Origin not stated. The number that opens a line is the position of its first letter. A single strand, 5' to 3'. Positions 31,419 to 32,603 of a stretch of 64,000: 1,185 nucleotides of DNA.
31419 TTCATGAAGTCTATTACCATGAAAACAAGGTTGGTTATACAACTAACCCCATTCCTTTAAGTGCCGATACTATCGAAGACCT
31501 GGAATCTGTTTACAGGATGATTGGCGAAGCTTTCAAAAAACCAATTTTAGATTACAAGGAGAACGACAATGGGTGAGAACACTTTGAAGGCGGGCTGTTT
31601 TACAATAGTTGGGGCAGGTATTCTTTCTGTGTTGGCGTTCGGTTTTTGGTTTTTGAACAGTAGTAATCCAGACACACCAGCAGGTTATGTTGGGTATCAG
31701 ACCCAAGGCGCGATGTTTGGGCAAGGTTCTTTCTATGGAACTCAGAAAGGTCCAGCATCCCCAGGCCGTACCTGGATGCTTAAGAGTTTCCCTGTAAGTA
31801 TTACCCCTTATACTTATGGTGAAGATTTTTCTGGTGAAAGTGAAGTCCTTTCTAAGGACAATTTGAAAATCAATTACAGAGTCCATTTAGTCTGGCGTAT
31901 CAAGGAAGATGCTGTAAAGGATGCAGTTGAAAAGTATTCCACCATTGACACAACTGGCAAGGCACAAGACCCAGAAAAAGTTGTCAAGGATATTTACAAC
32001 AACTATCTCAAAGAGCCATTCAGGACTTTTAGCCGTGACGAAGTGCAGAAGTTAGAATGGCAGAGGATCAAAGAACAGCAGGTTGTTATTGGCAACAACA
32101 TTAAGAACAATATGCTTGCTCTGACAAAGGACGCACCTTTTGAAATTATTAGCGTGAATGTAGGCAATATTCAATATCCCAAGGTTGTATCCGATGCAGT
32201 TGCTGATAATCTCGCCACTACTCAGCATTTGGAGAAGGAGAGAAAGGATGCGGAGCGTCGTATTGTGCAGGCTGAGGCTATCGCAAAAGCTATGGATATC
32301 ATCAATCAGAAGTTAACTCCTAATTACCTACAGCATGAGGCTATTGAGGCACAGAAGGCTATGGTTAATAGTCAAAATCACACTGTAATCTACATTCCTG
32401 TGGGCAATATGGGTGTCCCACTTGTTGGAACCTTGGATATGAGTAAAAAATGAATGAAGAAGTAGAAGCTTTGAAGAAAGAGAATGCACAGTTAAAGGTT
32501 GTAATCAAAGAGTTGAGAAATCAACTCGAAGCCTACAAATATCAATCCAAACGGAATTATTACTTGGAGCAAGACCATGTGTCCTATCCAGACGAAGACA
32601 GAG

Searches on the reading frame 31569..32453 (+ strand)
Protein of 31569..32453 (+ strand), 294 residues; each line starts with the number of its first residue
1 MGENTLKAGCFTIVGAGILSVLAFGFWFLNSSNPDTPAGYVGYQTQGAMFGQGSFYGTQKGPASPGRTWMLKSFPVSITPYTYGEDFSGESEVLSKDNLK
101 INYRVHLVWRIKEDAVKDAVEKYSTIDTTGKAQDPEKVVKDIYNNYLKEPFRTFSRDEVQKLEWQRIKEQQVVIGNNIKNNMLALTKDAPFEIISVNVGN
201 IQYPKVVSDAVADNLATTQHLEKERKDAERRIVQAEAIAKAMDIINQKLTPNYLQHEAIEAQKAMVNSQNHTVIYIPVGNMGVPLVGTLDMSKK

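Call 8: search_protein_families(library=pfam, proteins=[window:31569-32453:+], max_evalue=0.01)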
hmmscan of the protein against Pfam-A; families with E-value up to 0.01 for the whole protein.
window:31569-32453:+ (294 aa): 1 family
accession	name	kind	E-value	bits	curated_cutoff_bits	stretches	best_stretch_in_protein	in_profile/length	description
PF01145.31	Band_7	-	3.3e-14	53.8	23.6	1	57-229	19-166/176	SPFH domain / Band 7 family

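Call 9: search_protein_families(library=phrogs, proteins=[window:31569-32453:+], max_evalue=0.001)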
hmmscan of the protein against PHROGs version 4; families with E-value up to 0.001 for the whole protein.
window:31569-32453:+ (294 aa): 2 families
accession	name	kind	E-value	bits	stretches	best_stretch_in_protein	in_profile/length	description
phrog_200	-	other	1.1e-29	104.7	1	16-286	84-357/379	lipoprotein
phrog_11227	-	other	0.00071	20.5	1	222-278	65-120/138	protease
